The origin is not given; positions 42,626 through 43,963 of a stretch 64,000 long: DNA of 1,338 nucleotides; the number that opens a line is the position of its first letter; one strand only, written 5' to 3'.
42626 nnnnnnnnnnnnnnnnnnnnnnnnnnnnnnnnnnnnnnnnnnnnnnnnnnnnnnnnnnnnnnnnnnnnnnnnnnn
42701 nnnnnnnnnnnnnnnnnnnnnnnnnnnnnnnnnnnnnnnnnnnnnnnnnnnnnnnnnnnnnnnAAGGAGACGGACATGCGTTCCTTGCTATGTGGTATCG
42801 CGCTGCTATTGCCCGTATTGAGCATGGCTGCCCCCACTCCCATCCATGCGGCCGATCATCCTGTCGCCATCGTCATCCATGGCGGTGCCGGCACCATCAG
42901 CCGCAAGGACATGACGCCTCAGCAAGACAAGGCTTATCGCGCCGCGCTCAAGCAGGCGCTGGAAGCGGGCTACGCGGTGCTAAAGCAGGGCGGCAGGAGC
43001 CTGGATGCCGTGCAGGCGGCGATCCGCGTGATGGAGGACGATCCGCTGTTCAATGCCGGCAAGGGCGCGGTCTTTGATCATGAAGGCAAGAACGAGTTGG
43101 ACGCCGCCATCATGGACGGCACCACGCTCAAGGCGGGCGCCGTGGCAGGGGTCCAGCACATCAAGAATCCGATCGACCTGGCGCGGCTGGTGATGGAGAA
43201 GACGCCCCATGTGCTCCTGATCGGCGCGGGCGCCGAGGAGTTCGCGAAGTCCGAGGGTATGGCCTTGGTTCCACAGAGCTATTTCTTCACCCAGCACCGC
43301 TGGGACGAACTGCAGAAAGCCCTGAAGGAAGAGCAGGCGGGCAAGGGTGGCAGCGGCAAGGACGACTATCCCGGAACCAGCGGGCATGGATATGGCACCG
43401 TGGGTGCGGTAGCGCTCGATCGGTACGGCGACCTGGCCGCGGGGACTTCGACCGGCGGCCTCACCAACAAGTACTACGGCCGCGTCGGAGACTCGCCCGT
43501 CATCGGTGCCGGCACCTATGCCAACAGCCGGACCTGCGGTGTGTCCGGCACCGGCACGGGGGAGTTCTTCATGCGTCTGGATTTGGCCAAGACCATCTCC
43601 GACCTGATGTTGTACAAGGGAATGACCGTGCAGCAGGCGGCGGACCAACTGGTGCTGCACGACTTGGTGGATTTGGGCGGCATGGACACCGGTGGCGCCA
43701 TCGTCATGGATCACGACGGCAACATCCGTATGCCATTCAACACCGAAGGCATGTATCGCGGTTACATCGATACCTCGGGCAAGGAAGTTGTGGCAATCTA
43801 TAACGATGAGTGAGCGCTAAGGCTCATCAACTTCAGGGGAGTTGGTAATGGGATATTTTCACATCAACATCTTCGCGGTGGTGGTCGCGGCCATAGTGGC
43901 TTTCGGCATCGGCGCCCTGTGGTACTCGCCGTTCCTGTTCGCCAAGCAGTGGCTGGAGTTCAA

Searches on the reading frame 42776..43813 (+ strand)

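Call 52: search_protein_families(library=pfam, proteins=[window:42776-43813:+], max_evalue=0.00001)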
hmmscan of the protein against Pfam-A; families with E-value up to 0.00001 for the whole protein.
window:42776-43813:+ (345 aa): 1 family
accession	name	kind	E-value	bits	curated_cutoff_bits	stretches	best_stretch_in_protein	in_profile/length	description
PF01112.23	Asparaginase_2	-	3.5e-115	384.8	27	1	31-341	2-308/309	Asparaginase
